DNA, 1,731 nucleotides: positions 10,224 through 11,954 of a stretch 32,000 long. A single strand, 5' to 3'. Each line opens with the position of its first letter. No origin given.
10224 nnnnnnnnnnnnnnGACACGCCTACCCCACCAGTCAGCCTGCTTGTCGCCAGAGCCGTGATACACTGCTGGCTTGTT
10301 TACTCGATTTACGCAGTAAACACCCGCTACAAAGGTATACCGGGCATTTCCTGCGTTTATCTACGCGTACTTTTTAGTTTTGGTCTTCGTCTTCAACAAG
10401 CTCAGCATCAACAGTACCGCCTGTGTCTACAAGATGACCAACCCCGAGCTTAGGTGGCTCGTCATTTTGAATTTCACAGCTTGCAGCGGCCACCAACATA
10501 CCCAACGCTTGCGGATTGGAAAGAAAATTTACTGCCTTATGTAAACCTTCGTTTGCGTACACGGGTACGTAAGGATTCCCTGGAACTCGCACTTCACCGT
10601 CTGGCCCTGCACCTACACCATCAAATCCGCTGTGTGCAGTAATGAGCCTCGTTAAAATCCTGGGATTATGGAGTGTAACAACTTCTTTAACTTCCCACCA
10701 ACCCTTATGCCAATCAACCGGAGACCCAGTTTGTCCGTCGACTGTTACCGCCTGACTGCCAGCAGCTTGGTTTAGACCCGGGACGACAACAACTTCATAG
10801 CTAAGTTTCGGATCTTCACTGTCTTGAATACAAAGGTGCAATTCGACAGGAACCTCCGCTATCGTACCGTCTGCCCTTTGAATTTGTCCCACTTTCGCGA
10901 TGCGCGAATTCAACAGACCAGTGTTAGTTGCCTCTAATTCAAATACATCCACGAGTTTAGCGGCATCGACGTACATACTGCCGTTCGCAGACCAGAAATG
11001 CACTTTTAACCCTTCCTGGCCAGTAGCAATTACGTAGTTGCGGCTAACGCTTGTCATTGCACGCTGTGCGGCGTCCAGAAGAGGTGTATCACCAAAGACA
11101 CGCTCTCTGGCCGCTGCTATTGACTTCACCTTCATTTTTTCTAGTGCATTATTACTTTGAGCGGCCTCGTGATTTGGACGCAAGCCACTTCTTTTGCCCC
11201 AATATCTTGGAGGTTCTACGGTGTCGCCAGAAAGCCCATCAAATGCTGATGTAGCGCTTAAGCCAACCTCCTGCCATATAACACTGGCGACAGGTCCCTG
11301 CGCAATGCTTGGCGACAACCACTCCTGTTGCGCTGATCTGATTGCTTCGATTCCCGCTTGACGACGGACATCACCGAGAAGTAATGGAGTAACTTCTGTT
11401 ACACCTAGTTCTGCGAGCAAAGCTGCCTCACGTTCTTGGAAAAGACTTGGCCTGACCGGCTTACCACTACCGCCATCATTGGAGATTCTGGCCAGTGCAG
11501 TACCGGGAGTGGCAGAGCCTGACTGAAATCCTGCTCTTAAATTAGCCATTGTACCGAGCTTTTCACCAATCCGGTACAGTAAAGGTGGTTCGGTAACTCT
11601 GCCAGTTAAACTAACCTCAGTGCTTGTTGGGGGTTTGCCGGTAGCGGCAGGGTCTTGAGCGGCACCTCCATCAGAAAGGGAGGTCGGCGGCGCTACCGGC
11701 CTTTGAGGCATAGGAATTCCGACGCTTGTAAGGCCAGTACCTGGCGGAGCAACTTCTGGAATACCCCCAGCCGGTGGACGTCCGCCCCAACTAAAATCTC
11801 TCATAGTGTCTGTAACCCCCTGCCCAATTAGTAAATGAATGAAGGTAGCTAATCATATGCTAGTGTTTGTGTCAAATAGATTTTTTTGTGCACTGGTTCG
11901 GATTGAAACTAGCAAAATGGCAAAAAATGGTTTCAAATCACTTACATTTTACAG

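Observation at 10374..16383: Four-gene orphan cluster (476 / 688 / 384 / 279 aa) with no recognisable domains: candidate uncharacterised system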

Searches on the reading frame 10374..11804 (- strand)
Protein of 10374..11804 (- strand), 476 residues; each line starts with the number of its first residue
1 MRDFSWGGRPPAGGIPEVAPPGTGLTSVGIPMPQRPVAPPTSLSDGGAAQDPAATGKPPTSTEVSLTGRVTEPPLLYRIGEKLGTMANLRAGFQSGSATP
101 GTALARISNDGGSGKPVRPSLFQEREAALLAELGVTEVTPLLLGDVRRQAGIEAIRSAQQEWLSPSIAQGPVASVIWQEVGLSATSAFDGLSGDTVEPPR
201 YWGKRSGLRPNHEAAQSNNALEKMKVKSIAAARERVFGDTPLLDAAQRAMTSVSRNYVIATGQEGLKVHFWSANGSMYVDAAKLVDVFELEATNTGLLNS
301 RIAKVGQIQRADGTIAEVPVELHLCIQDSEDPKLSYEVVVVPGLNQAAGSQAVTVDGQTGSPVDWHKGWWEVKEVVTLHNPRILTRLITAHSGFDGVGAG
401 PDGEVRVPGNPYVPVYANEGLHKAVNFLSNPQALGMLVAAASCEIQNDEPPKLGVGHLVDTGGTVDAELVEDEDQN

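Call 4: search_protein_families(library=pfam, proteins=[window:10374-11804:-], max_evalue=0.1)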
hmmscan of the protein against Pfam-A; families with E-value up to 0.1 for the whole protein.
window:10374-11804:- (476 aa): 0 families

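Call 10: search_protein_families(library=ncbifam, proteins=[window:10374-11804:-], max_evalue=1)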
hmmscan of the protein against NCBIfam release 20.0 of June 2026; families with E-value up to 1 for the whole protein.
window:10374-11804:- (476 aa): 0 families

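Call 11: search_protein_families(library=phrogs, proteins=[window:10374-11804:-], max_evalue=1)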
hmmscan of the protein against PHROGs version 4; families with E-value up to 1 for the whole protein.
window:10374-11804:- (476 aa): 0 families

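Call 12: search_protein_families(library=padloc, proteins=[window:10374-11804:-], max_evalue=1)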
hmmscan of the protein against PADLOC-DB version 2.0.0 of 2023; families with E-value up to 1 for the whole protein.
window:10374-11804:- (476 aa): 0 families

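Call 15: find_homologous_proteins(query=window:10374-11804:-, max_evalue=0.001)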
Query window:10374-11804:- (476 aa): 1 proteins with E <= 0.001 among 8000 candidates.
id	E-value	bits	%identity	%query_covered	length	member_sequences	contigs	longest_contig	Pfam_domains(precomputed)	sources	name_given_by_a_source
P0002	0.0e+0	1063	100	100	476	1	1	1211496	-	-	-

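Call 26: search_solved_structures(query=window:10374-11804:-, max_evalue=10)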
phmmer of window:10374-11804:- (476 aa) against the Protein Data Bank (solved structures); distinct sequences matched with E-value up to 10: 1.
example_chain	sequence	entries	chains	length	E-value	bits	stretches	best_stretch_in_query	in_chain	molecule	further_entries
2l6b_A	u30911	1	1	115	1.1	11.3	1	201-255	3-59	NR1C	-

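Call 83: search_solved_structures(query=A3, max_evalue=10)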
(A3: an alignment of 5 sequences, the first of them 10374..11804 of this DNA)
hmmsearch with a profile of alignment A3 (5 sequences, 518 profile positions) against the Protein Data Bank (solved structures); distinct sequences matched with E-value up to 10: 4.
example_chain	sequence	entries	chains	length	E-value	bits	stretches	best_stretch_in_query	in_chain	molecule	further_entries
6zh3_B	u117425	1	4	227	0.074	15.1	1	178-283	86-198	Vacuolar protein-sorting-associated protein 24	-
3cfy_A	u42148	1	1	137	0.49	12.3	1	249-313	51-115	Putative LuxO repressor protein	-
2ic9_A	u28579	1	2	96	0.53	12.2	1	123-176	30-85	Nucleocapsid protein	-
8ij9_C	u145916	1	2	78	1.7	10.5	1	221-291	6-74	ELKS/Rab6-interacting/CAST family member 1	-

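Call 85: search_protein_families(library=pfam, alignment_id=A3, max_evalue=1)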
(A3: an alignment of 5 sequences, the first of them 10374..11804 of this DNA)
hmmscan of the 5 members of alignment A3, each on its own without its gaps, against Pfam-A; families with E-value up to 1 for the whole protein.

A. member 1, window:10374-11804:- (476 aa): 0 families

B. families by the number of members that match (of 5 scanned): 0 families

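Call 96: predict_structure(protein=window:10374-11804:-)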
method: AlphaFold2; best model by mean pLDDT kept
length: 476 residues; sequences in the alignment: 1
mean_pLDDT: 33.5   pTM: 0.19
mean pLDDT of the five models: 33.5, 28.5, 28.1, 26.4, 24.7
residues with pLDDT >= 90: 0; 70-90: 0; 50-70: 9; < 50: 467
segments of 3 or more residues with pLDDT < 50: 1-9, 11-19, 21-39, 41-58, 60-124, 132-476
pLDDT, mean of each block of 10 residues (from residue 1): 41 40 37 40 33 36 30 30 36 40 42 40 49 41 40 40 34 32 32 30 32 34 31 31 31 26 34 34 34 29 35 37 33 30 27 25 25 24 28 34 35 30 32 31 29 28 34 35
secondary structure, 60 per line:
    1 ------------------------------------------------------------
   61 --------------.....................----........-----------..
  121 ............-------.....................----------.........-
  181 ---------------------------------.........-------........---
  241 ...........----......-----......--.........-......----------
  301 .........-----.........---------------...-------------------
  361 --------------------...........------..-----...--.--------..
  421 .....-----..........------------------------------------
elements in order: H75-95 H100-107 H119-132 H140-160 H171-179 H214-222 H230-237 H241-251 E256-261 E267-272 E275-280 E285-290 E301-309 E315-323 E339-341 H381-391 E405-407 H419-425 H431-440
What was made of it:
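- Tried and rejected: Single-sequence AF2 gave pLDDT 33.5, unusable, so no fold search was run on it (call 96).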

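Call 99: search_dna_similar(query=window:10374-11804:-, collection=phages, mode=protein, max_evalue=0.01)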
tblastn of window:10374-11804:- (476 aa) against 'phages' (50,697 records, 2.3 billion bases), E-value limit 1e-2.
No match.
